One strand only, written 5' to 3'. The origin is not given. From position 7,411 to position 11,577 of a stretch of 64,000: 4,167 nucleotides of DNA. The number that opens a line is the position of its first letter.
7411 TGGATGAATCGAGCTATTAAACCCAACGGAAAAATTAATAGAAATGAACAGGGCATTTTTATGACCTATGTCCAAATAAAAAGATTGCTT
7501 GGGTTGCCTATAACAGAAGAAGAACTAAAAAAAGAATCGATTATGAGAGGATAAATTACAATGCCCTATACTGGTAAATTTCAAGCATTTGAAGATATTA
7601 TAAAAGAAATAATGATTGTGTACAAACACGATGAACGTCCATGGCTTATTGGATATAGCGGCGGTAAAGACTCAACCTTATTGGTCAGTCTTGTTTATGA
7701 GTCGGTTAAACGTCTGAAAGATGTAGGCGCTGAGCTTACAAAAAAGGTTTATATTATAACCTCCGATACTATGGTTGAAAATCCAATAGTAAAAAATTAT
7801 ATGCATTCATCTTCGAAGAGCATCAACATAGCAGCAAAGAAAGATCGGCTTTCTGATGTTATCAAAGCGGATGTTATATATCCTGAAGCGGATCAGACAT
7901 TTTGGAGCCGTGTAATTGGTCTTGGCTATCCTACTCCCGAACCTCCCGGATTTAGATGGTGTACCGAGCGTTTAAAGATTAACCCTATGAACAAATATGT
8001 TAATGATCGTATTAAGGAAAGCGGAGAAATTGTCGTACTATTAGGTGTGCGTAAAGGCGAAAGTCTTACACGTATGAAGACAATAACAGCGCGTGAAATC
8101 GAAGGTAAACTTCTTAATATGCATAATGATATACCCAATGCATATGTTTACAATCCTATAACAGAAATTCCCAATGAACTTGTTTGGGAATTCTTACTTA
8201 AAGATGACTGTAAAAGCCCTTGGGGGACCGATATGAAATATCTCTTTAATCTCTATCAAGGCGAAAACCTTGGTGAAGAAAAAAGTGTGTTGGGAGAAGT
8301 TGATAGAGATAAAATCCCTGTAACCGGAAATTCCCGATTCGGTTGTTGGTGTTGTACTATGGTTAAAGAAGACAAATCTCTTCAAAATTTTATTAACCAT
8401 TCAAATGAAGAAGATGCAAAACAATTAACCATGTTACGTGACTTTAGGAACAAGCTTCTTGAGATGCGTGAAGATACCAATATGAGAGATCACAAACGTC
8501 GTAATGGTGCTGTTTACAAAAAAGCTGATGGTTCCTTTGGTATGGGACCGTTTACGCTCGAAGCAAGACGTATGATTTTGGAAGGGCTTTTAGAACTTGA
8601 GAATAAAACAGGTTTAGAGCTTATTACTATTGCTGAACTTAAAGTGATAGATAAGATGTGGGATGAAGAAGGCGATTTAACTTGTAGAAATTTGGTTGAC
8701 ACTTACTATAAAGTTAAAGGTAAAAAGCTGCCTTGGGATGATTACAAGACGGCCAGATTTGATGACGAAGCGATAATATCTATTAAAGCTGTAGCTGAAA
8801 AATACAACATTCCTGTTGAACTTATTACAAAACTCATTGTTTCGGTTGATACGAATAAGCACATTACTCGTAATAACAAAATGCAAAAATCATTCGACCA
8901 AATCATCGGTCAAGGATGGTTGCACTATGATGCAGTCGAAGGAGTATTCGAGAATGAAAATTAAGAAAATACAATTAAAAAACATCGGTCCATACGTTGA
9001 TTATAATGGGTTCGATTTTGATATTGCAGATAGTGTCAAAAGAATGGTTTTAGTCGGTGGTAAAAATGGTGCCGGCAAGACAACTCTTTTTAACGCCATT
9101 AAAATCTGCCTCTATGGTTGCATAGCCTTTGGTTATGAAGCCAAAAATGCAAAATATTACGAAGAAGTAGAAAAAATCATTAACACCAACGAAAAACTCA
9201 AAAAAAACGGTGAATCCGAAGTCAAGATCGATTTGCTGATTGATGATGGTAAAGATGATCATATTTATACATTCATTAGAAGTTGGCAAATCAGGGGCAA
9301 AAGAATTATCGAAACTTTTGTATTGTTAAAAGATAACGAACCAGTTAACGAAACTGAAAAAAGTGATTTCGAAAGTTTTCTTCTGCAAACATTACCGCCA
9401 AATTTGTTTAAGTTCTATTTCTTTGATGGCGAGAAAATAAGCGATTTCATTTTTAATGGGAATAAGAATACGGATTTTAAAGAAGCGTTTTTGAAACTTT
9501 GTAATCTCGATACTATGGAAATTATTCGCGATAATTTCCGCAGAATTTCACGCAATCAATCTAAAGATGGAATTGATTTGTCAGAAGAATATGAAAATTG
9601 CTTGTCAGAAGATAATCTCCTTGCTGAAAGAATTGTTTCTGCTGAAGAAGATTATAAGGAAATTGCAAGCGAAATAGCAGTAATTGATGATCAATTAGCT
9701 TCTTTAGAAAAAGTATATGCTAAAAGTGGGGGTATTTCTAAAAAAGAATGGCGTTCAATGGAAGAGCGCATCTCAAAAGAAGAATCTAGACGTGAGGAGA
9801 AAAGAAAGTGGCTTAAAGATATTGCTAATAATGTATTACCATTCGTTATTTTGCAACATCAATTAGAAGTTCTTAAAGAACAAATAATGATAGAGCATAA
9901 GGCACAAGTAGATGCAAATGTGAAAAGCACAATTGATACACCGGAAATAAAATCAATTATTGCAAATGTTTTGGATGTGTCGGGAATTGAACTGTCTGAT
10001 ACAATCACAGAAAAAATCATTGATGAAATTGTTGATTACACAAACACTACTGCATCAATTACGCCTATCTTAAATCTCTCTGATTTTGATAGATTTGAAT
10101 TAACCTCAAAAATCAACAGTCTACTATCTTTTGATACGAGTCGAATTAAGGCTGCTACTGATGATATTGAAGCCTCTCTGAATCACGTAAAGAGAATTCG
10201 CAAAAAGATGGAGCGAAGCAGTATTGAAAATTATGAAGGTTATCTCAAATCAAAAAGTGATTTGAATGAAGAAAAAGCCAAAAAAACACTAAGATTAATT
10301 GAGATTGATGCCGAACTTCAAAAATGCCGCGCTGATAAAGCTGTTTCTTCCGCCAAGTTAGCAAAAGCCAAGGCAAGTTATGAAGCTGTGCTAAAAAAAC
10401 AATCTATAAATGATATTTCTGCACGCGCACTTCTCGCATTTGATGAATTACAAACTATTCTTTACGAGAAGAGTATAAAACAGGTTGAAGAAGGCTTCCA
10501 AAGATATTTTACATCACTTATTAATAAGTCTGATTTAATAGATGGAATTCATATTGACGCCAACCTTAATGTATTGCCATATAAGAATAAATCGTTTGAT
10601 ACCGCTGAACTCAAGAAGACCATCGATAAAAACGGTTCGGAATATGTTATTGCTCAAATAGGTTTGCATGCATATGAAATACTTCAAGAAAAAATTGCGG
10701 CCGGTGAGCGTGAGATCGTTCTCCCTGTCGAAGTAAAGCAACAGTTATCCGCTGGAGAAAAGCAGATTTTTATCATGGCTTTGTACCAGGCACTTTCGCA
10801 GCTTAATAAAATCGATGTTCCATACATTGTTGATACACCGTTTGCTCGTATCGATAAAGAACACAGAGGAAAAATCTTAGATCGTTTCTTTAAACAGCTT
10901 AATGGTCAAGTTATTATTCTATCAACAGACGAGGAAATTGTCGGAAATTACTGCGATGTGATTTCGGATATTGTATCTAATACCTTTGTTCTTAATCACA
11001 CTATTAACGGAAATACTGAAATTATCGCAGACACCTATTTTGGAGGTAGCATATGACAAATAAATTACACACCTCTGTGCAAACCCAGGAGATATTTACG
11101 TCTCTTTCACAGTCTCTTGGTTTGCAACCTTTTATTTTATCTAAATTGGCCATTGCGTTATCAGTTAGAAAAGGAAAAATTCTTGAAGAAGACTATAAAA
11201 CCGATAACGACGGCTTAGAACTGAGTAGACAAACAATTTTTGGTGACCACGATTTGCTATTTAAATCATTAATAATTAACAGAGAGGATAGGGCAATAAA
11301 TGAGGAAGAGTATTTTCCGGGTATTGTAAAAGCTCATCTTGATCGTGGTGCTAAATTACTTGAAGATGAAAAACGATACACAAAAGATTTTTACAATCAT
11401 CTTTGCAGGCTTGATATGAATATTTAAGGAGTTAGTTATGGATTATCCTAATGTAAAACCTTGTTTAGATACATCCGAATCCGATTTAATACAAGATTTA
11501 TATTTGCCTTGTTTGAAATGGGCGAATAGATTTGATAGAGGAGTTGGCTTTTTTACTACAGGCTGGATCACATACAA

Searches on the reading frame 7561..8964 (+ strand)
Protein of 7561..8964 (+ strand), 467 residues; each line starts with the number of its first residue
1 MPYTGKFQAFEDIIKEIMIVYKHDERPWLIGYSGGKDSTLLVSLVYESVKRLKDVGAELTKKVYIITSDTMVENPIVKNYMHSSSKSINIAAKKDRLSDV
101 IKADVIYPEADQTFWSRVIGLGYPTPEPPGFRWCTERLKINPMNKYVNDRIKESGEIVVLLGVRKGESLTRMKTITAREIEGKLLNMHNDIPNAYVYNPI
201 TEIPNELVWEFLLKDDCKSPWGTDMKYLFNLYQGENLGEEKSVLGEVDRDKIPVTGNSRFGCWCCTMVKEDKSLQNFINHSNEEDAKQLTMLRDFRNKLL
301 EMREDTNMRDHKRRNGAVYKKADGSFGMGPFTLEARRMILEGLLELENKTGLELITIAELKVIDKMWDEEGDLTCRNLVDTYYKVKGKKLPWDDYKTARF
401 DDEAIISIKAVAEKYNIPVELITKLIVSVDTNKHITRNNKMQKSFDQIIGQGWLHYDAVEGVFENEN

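Call 5: search_protein_families(library=padloc, proteins=[window:7561-8964:+], max_evalue=0.01)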
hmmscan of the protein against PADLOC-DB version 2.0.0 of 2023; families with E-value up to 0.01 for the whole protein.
window:7561-8964:+ (467 aa): 7 families
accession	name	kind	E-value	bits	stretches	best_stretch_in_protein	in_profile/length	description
PDLC02662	DndC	-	9.6e-123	408.7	1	8-460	9-463/481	DndC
PDLC02661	DndC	-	2.4e-116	387.5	1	9-460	6-462/468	DndC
PDLC02659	DndC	-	5e-70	234.8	3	13-212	16-210/586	DndC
PDLC02660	DndC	-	5e-70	234.8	3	13-212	16-210/586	DndC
PDLC03333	MTase_II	-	3.6e-68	228.5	1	12-455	29-488/544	Type II methyltransferase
PDLC02782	SspD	-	3.6e-10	38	1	29-180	3-131/277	SspD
PDLC02510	BrxP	-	1.8e-07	27.8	1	12-172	119-258/779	BrxP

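Call 6: search_protein_families(library=ncbifam, proteins=[window:7561-8964:+], max_evalue=0.01)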
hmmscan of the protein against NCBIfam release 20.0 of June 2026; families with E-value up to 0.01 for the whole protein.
window:7561-8964:+ (467 aa): 6 families
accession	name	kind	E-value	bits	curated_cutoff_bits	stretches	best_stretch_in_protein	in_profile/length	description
NF005316.0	PRK06850.1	equivalog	9.3e-130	433.8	536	1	9-459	13-464/505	hypothetical protein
TIGR03183.1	DNA_S_dndC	equivalog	4.2e-106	355.5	290.4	1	14-449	2-444/447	DNA phosphorothioation system sulfurtransferase DndC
NF010366.0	PRK13795.1-1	equivalog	9.1e-09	34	745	1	12-176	253-392/667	hypothetical protein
NF010367.0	PRK13795.1-2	equivalog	4.7e-08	31.9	456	1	26-174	243-362/584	hypothetical protein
NF006351.0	PRK08576.1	equivalog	2.9e-07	29.5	290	1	8-174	219-349/436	hypothetical protein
NF010368.0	PRK13795.1-3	equivalog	6.2e-07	28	588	1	17-174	239-367/635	hypothetical protein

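Call 7: search_protein_families(library=pfam, proteins=[window:7561-8964:+], max_evalue=0.01)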
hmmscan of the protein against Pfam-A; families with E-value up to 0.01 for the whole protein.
window:7561-8964:+ (467 aa): 2 families
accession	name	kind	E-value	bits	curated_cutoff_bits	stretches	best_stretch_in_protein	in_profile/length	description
PF01507.26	PAPS_reduct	-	2e-06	28.4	22.5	1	31-218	5-155/175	Phosphoadenosine phosphosulfate reductase domain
PF20306.3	Sp-DndD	-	1.5e-05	25.5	27.2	1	408-449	6-50/51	Small protein found in certain Dnd DNA modification systems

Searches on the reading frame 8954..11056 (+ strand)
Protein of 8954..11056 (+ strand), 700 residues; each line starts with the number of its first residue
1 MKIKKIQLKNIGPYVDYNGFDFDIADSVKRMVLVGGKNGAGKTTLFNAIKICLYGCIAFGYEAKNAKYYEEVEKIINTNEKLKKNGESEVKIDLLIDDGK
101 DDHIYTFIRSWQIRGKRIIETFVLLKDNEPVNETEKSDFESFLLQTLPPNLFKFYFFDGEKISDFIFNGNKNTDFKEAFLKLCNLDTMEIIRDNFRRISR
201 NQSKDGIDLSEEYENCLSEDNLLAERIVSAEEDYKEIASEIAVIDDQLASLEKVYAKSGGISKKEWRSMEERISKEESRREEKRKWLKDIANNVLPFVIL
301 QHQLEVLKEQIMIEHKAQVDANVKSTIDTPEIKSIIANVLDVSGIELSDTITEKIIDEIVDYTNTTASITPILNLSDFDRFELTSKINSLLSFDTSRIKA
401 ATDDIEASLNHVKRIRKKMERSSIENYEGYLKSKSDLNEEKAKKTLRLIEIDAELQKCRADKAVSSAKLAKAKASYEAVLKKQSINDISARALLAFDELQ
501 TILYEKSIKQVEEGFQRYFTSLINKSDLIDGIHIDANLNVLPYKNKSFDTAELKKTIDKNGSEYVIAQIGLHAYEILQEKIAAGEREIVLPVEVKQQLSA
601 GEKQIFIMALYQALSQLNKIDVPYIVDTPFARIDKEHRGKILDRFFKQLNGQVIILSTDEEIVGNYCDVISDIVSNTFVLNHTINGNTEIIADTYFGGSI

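Call 5: search_protein_families(library=padloc, proteins=[window:8954-11056:+], max_evalue=0.01)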
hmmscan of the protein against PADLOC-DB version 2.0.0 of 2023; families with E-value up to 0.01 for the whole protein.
window:8954-11056:+ (700 aa): 67 families (the best 25 are shown)
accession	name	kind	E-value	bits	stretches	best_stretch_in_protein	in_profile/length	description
PDLC02668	DndD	-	1.4e-100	336.2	2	1-537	1-541/659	DndD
PDLC02756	PbeC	-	1.7e-99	332.6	2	1-537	1-540/643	PbeC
PDLC02663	DndD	-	3.5e-93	311.6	2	1-540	1-558/675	DndD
PDLC02667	DndD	-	6.3e-90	300.8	2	1-537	1-538/657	DndD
PDLC02740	PbeC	-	2.9e-79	265.6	2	1-537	1-538/648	PbeC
PDLC02731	PbeC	-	2.7e-66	222.7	2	1-537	1-540/645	PbeC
PDLC02727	PbeC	-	1.2e-61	207.2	2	1-546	1-562/660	PbeC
PDLC02665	DndD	-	1.2e-51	174.3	2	1-546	1-537/645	DndD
PDLC02754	PbeC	-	1.2e-51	174.2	2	2-535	2-534/646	PbeC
PDLC02735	PbeC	-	2e-45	153.7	2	596-681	566-651/652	PbeC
PDLC02752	PbeC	-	1.5e-42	144.1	2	1-475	1-450/644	PbeC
PDLC02736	PbeC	-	1.7e-42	143.8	2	597-687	588-677/685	PbeC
PDLC02733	PbeC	-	3.7e-37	126.1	1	1-685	1-670/672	PbeC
PDLC02666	DndD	-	2.1e-34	117.1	2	1-414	1-416/665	DndD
PDLC02664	DndD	-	2.9e-32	110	2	589-695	557-660/662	DndD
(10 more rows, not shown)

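Call 6: search_protein_families(library=ncbifam, proteins=[window:8954-11056:+], max_evalue=0.01)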
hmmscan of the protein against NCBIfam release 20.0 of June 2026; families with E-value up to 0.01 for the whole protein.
window:8954-11056:+ (700 aa): 10 families
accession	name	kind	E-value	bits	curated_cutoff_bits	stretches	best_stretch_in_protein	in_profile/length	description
TIGR03185.1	DNA_S_dndD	equivalog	1.4e-94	317.9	245.85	2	1-537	1-533/650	DNA sulfur modification protein DndD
TIGR00618.1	sbcc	subfamily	1.6e-10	39.6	478.5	1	1-56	1-54/1043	exonuclease subunit SbcC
TIGR00611.2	recf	equivalog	8.3e-06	25.2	172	1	29-55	22-47/339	DNA replication/repair protein RecF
TIGR03608.1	L_ocin_972_ABC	subfamily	0.00013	21.5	254.85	0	596-670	133-203/206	putative bacteriocin export ABC transporter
NF010068.0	PRK13548.1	equivalog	0.00016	20.9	261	0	596-670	136-213/261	heme ABC transporter ATP-binding protein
NF010061.0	PRK13538.1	equivalog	0.00027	20.5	195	0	29-47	31-49/211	cytochrome c biogenesis heme-transporting ATPase CcmA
TIGR01189.1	ccmA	equivalog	0.0011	18.7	131.6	0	30-48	27-45/198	heme ABC exporter ATP-binding protein CcmA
TIGR02857.1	CydD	equivalog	0.004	16.2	435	0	596-670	457-526/529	thiol reductant ABC exporter subunit CydD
TIGR02673.1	FtsE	equivalog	0.0042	16.8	264.85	0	29-49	28-48/214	cell division ATP-binding protein FtsE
TIGR01166.1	cbiO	subfamily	0.0049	16.4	211.8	0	19-50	10-39/190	cobalt ABC transporter, ATP-binding protein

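Call 7: search_protein_families(library=pfam, proteins=[window:8954-11056:+], max_evalue=0.01)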
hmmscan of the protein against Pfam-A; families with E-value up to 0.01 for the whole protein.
window:8954-11056:+ (700 aa): 7 families
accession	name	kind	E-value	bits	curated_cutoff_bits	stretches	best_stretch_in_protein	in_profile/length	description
PF13476.12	AAA_23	-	2.3e-12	48.4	27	1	5-252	1-197/201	AAA domain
PF02463.25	SMC_N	-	2.7e-11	43.8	40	1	26-666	21-205/220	RecF/RecN/SMC N terminal domain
PF13514.12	AAA_27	-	3.9e-06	27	22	1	1-56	1-53/206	AAA domain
PF00005.33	ABC_tran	-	0.00032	21.7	25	0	30-49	12-31/137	ABC transporter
PF13555.12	AAA_29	-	0.00045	20.4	27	1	4-55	2-48/61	P-loop containing region of AAA domain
PF13304.12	AAA_21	-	0.0016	19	27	0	36-53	6-23/304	AAA domain, putative AbiEii toxin, Type IV TA system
PF09502.15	HrpB4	-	0.0017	18.6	29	1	522-588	69-135/217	Bacterial type III secretion protein (HrpB4)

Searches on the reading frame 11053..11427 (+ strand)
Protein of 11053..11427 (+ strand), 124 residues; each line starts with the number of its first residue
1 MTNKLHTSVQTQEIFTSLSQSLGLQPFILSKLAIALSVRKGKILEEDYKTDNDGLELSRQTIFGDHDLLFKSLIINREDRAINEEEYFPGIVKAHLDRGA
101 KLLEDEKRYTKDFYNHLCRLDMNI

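Call 5: search_protein_families(library=padloc, proteins=[window:11053-11427:+], max_evalue=0.01)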
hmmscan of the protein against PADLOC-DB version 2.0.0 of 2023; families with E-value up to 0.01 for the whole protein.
window:11053-11427:+ (124 aa): 3 families
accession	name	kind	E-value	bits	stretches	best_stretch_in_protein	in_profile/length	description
PDLC02669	DndE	-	2.1e-12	45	1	3-115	6-118/128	DndE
PDLC02671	DndE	-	1.6e-08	33.2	1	3-108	4-107/111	DndE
PDLC02670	DndE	-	0.0041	15.4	1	17-102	16-103/122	DndE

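Call 6: search_protein_families(library=ncbifam, proteins=[window:11053-11427:+], max_evalue=0.01)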
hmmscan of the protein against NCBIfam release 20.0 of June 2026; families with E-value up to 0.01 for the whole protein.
window:11053-11427:+ (124 aa): 1 family
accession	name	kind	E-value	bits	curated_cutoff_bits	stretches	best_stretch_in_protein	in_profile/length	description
TIGR03184.1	DNA_S_dndE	equivalog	1.9e-13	50.7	71.85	1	6-104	2-102/104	DNA sulfur modification protein DndE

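Call 7: search_protein_families(library=pfam, proteins=[window:11053-11427:+], max_evalue=0.01)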
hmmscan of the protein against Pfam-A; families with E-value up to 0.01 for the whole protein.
window:11053-11427:+ (124 aa): 1 family
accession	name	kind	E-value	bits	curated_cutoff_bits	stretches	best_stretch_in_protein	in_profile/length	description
PF08870.17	DndE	-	5.8e-22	78.5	25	1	4-109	1-109/111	DNA sulphur modification protein DndE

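Call 56: search_solved_structures(query=window:11053-11427:+, max_evalue=1)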
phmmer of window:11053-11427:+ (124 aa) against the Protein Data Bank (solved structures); distinct sequences matched with E-value up to 1: 12.
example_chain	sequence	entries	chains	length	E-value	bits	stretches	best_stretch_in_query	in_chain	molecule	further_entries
7x4e_A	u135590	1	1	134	8.9e-06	29.1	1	15-114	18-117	DNA sulfur modification protein DndE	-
5j26_A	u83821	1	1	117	0.14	15.6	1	62-116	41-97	Tumor suppressor p53-binding protein 1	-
4x34_A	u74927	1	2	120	0.15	15.5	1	62-116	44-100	Tumor suppressor p53-binding protein 1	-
1xni_A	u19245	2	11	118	0.16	15.4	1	62-117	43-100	Tumor suppressor p53-binding protein 1 | TP53-binding protein 1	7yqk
6upt_A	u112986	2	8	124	0.16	15.4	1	62-117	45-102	TP53-binding protein 1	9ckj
4rg2_A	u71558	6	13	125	0.16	15.4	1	62-117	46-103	Tumor suppressor p53-binding protein 1 | TP53-binding protein 1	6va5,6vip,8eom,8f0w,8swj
2g3r_A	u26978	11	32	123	0.17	15.4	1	62-116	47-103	Tumor suppressor p53-binding protein 1 | TP53-binding protein 1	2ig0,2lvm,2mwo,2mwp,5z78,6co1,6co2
8svg_A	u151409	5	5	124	0.17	15.3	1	62-116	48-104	Tumor protein p53 binding protein 1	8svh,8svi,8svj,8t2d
3lgf_A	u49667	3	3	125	0.17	15.3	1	62-116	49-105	Tumor suppressor p53-binding protein 1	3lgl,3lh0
1ssf_A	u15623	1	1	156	0.28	14.6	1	62-117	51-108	Transformation related protein 53 binding protein 1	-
4cri_A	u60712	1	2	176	0.38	14.2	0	62-117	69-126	TUMOR SUPPRESSOR P53-BINDING PROTEIN 1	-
5zcj_C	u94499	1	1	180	0.4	14.1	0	62-116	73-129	TP53-binding protein 1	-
